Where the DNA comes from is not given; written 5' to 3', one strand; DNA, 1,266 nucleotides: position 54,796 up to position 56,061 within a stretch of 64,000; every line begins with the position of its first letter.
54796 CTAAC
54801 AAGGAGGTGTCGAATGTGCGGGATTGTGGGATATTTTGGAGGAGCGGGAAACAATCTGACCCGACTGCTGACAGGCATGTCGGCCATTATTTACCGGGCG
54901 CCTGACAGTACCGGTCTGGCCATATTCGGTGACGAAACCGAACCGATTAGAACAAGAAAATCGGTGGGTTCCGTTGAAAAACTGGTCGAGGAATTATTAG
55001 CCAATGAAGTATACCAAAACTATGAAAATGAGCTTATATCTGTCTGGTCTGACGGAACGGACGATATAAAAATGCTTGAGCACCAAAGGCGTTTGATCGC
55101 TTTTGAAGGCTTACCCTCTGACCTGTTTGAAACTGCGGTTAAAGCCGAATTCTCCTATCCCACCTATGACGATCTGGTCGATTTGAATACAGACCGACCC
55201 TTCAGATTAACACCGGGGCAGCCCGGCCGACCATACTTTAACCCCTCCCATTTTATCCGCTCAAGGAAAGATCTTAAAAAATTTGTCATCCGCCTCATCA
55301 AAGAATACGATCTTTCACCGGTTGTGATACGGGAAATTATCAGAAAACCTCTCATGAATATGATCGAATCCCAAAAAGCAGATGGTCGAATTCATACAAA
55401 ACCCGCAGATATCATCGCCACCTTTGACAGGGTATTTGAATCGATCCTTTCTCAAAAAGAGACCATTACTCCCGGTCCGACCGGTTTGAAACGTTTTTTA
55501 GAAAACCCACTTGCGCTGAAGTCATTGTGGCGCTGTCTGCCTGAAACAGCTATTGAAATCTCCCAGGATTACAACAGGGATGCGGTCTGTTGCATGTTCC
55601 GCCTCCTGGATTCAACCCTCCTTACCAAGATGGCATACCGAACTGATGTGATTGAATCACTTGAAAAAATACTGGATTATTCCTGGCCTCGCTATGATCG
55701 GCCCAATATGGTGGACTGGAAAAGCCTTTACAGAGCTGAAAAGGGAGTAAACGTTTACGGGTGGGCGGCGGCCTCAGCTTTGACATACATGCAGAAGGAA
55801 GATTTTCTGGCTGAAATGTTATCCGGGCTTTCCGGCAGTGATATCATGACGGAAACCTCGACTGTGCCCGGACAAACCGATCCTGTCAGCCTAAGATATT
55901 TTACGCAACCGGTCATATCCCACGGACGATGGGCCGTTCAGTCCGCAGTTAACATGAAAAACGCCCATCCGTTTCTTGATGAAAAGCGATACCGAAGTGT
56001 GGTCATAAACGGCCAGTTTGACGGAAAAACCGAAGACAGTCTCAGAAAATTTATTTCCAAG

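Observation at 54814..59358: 1514-aa GlmS-like amidotransferase with a large insertion and extra SIS modules, paired with a PrpD-family protein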

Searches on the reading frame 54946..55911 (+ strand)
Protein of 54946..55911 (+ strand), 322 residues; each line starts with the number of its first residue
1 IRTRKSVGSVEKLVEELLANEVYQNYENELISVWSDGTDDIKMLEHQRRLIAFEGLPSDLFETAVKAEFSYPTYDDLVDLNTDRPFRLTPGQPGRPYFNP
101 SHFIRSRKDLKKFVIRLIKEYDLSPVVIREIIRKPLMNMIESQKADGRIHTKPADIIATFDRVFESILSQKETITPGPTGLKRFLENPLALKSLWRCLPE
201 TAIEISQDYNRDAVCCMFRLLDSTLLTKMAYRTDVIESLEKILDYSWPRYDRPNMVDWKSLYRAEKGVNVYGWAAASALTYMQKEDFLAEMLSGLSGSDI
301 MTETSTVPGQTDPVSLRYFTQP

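Call 64: search_protein_representatives(alignment_id=A4)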
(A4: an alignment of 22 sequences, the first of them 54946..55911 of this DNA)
Query: 22 sequences, 322 profile positions. Proteins with E-value up to 0.001 (for the whole library): 64; up to 1e-10: 50; up to 1e-30: 42. The best 64 are listed.
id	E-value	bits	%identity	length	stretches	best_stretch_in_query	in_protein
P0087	3.0e-121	420.7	-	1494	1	1-322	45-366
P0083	1.5e-113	395.4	-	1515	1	1-322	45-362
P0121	2.1e-107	375.2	-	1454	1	2-322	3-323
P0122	3.8e-107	374.4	-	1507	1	1-322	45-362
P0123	1.3e-105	369.3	-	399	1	1-322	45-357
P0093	5.6e-105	367.2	-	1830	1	1-322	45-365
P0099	6.8e-102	357.1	-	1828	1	1-322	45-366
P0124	5.0e-99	347.7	-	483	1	1-322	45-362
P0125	8.1e-95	333.8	-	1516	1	1-322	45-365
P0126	1.5e-94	333.0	-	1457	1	1-322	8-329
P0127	2.1e-89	316.1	-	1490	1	1-322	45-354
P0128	5.7e-88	311.3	-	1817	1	1-322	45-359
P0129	6.9e-88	311.1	-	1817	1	1-290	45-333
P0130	2.9e-83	295.9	-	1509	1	1-295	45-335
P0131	1.2e-81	290.6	-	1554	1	1-322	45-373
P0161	5.6e-16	74.8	-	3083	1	2-283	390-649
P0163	1.4e-14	70.2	-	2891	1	115-284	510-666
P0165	7.3e-12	61.3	-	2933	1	1-294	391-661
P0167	7.5e-10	54.6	-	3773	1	116-287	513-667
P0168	1.7e-09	53.5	-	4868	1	115-283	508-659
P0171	4.5e-08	48.8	-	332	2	189-285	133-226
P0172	4.0e-06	42.4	-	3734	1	109-293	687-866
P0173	2.3e-05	39.9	-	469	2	189-284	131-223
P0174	6.9e-05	38.3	-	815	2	194-284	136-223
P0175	1.3e-04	37.5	-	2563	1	29-285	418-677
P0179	5.3e-04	35.4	-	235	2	191-250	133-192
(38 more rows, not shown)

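Call 65: search_protein_families(library=pfam, proteins=[P0161, P0165, P0171, P0173, P0174, P0179], max_evalue=0.001)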
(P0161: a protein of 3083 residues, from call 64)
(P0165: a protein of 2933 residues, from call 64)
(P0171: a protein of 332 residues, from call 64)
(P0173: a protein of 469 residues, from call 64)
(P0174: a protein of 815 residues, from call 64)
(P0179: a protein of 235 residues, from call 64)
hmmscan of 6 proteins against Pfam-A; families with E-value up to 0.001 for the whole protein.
P0161 (3083 aa): 4 families
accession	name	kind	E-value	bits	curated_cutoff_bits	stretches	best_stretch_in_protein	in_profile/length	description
PF02880.22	PGM_PMM_III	-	5.5e-24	85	20.7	1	2740-2850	3-108/115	Phosphoglucomutase/phosphomannomutase, alpha/beta/alpha domain III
PF01380.27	SIS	-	4.7e-15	56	25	1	1083-1211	6-130/131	SIS domain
PF02878.22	PGM_PMM_I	-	4.6e-11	43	22.5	1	2473-2591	18-131/138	Phosphoglucomutase/phosphomannomutase, alpha/beta/alpha domain I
PF02879.22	PGM_PMM_II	-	2.1e-09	38.3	29.3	1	2621-2734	2-103/103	Phosphoglucomutase/phosphomannomutase, alpha/beta/alpha domain II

P0165 (2933 aa): 1 family
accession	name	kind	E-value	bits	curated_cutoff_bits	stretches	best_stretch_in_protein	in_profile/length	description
PF01380.27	SIS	-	1.1e-08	35.4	25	0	1944-1990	54-100/131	SIS domain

P0171 (332 aa): 0 families

P0173 (469 aa): 0 families

P0174 (815 aa): 1 family
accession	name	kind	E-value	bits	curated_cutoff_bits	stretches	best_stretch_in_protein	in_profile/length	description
PF01380.27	SIS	-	6.9e-07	29.6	25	1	595-722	6-129/131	SIS domain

P0179 (235 aa): 0 families

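Call 66: search_protein_families(library=pfam, proteins=[P0168, P0167], max_evalue=0.001)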
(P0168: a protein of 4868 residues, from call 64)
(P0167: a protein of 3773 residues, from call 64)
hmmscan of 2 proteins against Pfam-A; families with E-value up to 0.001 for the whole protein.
P0168 (4868 aa): 3 families
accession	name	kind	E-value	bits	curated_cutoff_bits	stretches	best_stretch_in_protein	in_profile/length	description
PF01380.27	SIS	-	2.6e-08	34.2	25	0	1188-1319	5-130/131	SIS domain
PF25084.1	LbH_EIF2B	-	0.00028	21.3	54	0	3618-3663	7-52/105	EIF2B subunit epsilon LbH domain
PF00132.30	Hexapep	-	0.00054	20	27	0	3614-3649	1-36/36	Bacterial transferase hexapeptide (six repeats)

P0167 (3773 aa): 2 families
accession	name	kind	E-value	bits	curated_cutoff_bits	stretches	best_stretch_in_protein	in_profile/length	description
PF01380.27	SIS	-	3.4e-08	33.8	25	0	1190-1321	5-130/131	SIS domain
PF25084.1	LbH_EIF2B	-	3.8e-05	24.1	54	0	2866-2908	18-60/105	EIF2B subunit epsilon LbH domain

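Call 67: list_cluster_members(proteins=[P0161, P0165, P0168, P0167, P0163, P0172, P0174, P0173, P0171, P0175])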
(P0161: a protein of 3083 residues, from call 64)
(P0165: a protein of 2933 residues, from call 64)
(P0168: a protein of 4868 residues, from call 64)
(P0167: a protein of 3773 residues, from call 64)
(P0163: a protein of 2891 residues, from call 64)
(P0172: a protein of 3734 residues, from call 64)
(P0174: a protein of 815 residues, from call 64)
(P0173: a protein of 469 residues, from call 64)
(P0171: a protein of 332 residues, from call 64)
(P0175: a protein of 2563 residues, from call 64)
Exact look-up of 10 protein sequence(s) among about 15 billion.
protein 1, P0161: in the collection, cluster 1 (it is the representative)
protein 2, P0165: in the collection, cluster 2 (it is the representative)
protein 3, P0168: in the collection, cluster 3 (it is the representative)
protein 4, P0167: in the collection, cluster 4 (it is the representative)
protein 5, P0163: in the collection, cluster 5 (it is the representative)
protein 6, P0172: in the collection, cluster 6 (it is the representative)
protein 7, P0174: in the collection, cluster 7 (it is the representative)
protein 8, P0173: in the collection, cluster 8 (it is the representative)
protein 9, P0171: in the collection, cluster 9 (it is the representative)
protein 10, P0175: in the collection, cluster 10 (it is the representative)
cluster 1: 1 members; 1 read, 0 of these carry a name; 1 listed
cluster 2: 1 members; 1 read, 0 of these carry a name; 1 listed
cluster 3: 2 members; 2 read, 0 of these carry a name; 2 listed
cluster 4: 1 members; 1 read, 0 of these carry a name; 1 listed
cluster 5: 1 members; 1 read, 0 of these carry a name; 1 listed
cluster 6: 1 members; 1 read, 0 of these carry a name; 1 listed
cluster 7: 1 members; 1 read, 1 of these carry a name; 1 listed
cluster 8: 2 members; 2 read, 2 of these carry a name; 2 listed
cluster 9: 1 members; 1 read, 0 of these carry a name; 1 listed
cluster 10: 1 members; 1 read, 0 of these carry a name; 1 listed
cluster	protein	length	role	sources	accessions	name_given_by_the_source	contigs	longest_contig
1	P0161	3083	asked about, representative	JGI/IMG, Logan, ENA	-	-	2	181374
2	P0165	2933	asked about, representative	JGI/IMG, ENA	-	-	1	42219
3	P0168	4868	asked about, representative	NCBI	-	-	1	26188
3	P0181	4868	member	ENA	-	-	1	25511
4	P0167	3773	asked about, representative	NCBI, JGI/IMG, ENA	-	-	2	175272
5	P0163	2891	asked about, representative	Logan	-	-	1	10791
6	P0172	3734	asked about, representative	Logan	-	-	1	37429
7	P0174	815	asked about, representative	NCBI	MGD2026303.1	MAG: hypothetical protein PVI99_00685, partial [Anaerolineales bacterium]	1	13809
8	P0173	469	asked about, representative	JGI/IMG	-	hypothetical protein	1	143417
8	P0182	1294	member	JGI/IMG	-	glucosamine 6-phosphate synthetase-like amidotransferase/phosphosugar isomerase protein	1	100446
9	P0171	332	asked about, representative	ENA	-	-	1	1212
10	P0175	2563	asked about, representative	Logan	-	-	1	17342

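Call 69: search_protein_families(library=ncbifam, proteins=[P0161, P0182, P0174], max_evalue=0.001)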
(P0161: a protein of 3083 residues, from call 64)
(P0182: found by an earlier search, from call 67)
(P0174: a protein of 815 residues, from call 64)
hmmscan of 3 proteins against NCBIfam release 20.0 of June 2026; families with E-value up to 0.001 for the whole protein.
P0161 (3083 aa): 11 families
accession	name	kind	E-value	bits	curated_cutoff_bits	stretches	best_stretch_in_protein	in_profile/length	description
TIGR01455.1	glmM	equivalog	4.2e-60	203.7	447.55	1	2472-2855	14-366/442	phosphoglucosamine mutase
NF001484.0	PRK00331.1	subfamily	2.9e-56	191.1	381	2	989-1421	217-600/601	isomerizing glutamine--fructose-6-phosphate transaminase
TIGR01135.1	glmS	equivalog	8.4e-53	179.8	418.05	2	990-1421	219-606/607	glutamine--fructose-6-phosphate transaminase (isomerizing)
TIGR03990.1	Arch_GlmM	equivalog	8.5e-42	143.5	439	1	2473-2900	17-405/444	phosphoglucosamine mutase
NF007088.0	PRK09542.1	equivalog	2.3e-23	82.9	618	1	2473-2853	25-369/456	phosphomannomutase/phosphoglucomutase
NF046027.1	PhglucPhmanMutPgmG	equivalog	4.1e-13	48.8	600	1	2494-2854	46-366/460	phosphoglucomutase/phosphomannomutase PgmG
NF011943.0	PRK15414.1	subfamily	4.1e-12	45.8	801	1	2473-2830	20-346/456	phosphomannomutase CpsG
NF010937.0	PRK14357.1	equivalog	2.7e-07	29.8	658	1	2165-2219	363-415/448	bifunctional UDP-N-acetylglucosamine diphosphorylase/glucosamine-1-phosphate N-acetyltransferase GlmU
NF010933.0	PRK14353.1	equivalog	9.6e-05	21.2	505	1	2166-2216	361-409/453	bifunctional UDP-N-acetylglucosamine diphosphorylase/glucosamine-1-phosphate N-acetyltransferase GlmU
NF010936.0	PRK14356.1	equivalog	0.00029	19.9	666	1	2166-2218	379-429/456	bifunctional UDP-N-acetylglucosamine diphosphorylase/glucosamine-1-phosphate N-acetyltransferase GlmU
NF008458.0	PRK11337.1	equivalog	0.00057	18.9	378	0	1083-1176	142-233/293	MurR/RpiR family transcriptional regulator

P0182 (1294 aa): 3 families
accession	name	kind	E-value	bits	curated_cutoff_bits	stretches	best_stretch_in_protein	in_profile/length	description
NF001484.0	PRK00331.1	subfamily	3.3e-53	181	381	4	508-932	220-599/601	isomerizing glutamine--fructose-6-phosphate transaminase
TIGR01135.1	glmS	equivalog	7.4e-46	156.8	418.05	4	509-932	220-605/607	glutamine--fructose-6-phosphate transaminase (isomerizing)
NF046059.1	NagB_SO3506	equivalog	1.2e-05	24.8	430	1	594-758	32-191/330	glucosamine-6-phosphate deaminase NagB-II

P0174 (815 aa): 2 families
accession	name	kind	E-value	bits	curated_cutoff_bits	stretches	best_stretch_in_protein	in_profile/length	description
NF001484.0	PRK00331.1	subfamily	1.4e-44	152.5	381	3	505-806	221-491/601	isomerizing glutamine--fructose-6-phosphate transaminase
TIGR01135.1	glmS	equivalog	1.6e-41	142.5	418.05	3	506-806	221-496/607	glutamine--fructose-6-phosphate transaminase (isomerizing)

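Call 73: find_homologous_proteins(query=P0182, max_evalue=1e-10)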
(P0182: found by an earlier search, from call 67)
Query P0182 (1294 aa): 214 proteins with E <= 1e-10 among 8000 candidates; the best 120 are listed.
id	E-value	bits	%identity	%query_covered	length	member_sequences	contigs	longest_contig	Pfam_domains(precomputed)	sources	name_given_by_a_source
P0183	0.0e+0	2250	77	99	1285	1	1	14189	PF01380.28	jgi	jgi:glucosamine 6-phosphate synthetase-like amidotransferase/phosphosugar isomerase protein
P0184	0.0e+0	1789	63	99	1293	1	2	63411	PF01380.28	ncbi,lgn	-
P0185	0.0e+0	1756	61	99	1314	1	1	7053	PF01380.28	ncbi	-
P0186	0.0e+0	1747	61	99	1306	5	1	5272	PF01380.28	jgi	jgi:glucosamine 6-phosphate synthetase-like amidotransferase/phosphosugar isomerase protein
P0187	0.0e+0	1742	61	99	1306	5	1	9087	PF01380.28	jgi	jgi:glucosamine 6-phosphate synthetase-like amidotransferase/phosphosugar isomerase protein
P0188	0.0e+0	1735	61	99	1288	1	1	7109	PF01380.28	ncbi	-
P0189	0.0e+0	1731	62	99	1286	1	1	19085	PF01380.28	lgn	-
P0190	0.0e+0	1729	61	99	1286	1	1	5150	PF01380.28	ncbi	-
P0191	0.0e+0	1719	61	99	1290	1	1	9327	PF01380.28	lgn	-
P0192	0.0e+0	1709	62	99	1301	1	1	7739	PF01380.28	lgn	-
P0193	0.0e+0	1683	60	99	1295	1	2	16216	PF01380.28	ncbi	-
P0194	0.0e+0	1679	60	99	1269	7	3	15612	PF01380.28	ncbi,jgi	jgi:glucosamine 6-phosphate synthetase-like amidotransferase/phosphosugar isomerase protein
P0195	0.0e+0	1665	59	99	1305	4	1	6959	PF01380.28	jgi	jgi:glucosamine 6-phosphate synthetase-like amidotransferase/phosphosugar isomerase protein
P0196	0.0e+0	1650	59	99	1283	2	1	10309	PF01380.28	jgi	-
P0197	0.0e+0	1644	58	100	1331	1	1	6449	PF01380.28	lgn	-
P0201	0.0e+0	1573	56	99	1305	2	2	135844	PF01380.28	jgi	jgi:glucosamine 6-phosphate synthetase-like amidotransferase/phosphosugar isomerase protein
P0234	0.0e+0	1413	52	99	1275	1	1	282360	PF01380.28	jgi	-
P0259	0.0e+0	1302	56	80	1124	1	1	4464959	PF01380.28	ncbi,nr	ncbi:MAG: hypothetical protein JSW55_01285 [Chloroflexota bacterium]|nr:MAG: hypothetical protein JS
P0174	2.1e-261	889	51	63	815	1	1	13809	PF01380.28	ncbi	ncbi:MAG: hypothetical protein PVI99_00685, partial [Anaerolineales bacterium]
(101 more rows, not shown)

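Call 74: find_encoding_contigs(protein=P0259, flank=8000, max_places=1)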
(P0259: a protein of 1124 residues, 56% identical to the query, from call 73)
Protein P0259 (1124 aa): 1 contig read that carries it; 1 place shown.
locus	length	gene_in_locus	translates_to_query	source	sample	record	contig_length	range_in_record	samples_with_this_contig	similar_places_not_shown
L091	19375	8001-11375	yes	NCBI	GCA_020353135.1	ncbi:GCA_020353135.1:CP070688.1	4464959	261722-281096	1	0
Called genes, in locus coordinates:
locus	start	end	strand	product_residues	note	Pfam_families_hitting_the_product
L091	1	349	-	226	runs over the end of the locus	PF00392:GntR, PF07729:FCD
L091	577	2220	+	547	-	PF06253:MTTB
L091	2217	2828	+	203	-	PF07796:DUF1638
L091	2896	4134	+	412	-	PF01946:Thi4 (weak), PF00890:FAD_binding_2 (faint), PF01266:DAO, PF13450:NAD_binding_8 (weak), PF13738:Pyr_redox_3 (faint)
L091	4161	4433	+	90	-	PF04267:SoxD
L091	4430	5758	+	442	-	PF13510:Fer2_4, PF01946:Thi4 (weak), PF00890:FAD_binding_2, PF01266:DAO (weak), PF03486:HI0933_like, PF07992:Pyr_redox_2, PF12831:FAD_oxidored, PF13450:NAD_binding_8 (weak), +3 more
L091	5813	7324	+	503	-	PF17806:SO_alpha_A3, PF01571:GCV_T, PF08669:GCV_T_C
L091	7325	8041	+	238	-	PF01571:GCV_T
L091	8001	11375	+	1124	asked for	PF01380:SIS (faint)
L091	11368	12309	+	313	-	PF00296:Bac_luciferase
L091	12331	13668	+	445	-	PF03972:MmgE_PrpD_N, PF19305:MmgE_PrpD_C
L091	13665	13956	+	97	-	PF04073:tRNA_edit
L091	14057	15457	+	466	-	PF00384:Molybdopterin, PF01568:Molydop_binding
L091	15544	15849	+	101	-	PF06253:MTTB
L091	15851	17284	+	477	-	PF06253:MTTB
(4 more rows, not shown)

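Call 75: find_encoding_contigs(protein=P0234, flank=8000, max_places=1)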
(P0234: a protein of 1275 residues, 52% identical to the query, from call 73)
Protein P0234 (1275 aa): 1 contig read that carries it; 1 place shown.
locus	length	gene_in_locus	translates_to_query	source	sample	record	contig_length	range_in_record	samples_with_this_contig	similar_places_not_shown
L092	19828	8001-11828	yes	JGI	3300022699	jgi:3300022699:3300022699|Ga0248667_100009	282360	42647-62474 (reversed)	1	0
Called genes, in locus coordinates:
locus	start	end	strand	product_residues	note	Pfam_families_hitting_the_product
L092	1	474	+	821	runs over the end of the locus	-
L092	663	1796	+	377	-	PF08442:ATP-grasp_2, PF13549:ATP-grasp_5, PF24948:Citrate_synth_N, PF00549:Ligase_CoA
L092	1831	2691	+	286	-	PF02629:CoA_binding, PF13607:Succ_CoA_lig, PF00549:Ligase_CoA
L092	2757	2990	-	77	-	PF00550:PP-binding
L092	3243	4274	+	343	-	PF01070:FMN_dh, PF01645:Glu_synthase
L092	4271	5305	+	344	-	PF00348:polyprenyl_synt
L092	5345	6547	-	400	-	PF04055:Radical_SAM, PF06969:HemN_C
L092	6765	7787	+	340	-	PF23446:LysM1_NFP_LYK (faint), PF01476:LysM, PF23473:LysM3_LYK4_5 (weak), PF01476:LysM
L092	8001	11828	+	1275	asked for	PF01380:SIS (faint)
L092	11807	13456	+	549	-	PF07905:PucR, PF17853:GGDEF_2, PF13556:HTH_30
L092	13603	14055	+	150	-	-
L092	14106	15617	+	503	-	PF06253:MTTB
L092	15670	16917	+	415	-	PF01946:Thi4 (weak), PF00890:FAD_binding_2 (faint), PF01266:DAO, PF03486:HI0933_like (faint), PF07992:Pyr_redox_2 (faint), PF13450:NAD_binding_8 (faint), PF13738:Pyr_redox_3 (faint)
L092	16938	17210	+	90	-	PF04267:SoxD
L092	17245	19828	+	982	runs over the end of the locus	PF13510:Fer2_4, PF00890:FAD_binding_2 (weak), PF01266:DAO (weak), PF07992:Pyr_redox_2, PF12831:FAD_oxidored, PF17806:SO_alpha_A3, PF01571:GCV_T, PF08669:GCV_T_C, +1 more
